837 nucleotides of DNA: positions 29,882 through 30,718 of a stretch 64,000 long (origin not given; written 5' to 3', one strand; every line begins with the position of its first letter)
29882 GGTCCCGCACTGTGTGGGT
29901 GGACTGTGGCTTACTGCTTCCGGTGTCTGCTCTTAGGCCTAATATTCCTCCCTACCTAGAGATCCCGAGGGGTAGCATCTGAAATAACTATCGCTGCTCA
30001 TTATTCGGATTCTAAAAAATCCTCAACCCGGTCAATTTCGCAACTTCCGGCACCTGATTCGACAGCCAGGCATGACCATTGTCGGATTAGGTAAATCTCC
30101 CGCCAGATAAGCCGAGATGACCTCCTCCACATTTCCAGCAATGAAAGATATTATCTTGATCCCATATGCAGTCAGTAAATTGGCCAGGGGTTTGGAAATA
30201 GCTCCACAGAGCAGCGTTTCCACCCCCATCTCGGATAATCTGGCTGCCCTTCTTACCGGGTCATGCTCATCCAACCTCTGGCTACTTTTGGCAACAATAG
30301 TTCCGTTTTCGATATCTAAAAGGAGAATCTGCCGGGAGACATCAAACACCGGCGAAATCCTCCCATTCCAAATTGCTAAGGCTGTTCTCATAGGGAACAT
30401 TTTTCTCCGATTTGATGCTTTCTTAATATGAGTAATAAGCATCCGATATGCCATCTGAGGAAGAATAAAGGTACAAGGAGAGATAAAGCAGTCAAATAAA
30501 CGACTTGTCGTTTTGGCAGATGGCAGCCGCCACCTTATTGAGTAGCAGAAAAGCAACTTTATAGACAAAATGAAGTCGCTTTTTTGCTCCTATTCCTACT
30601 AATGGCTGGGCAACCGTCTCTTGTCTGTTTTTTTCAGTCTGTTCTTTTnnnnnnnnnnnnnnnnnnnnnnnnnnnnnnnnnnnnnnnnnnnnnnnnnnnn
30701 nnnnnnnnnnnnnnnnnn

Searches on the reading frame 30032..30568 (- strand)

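Call 14: search_protein_families(library=pfam, proteins=[window:30032-30568:-], max_evalue=0.01)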
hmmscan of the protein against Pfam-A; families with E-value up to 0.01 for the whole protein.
window:30032-30568:- (178 aa): 1 family
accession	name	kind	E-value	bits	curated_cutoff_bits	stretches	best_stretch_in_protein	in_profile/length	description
PF02579.22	Nitro_FeMo-Co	-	9.2e-13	48.8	26.3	1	68-155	2-93/94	Dinitrogenase iron-molybdenum cofactor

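Call 15: search_protein_families(library=padloc, proteins=[window:30032-30568:-], max_evalue=0.01)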
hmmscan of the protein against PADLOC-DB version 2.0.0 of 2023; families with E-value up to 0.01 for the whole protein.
window:30032-30568:- (178 aa): 0 families
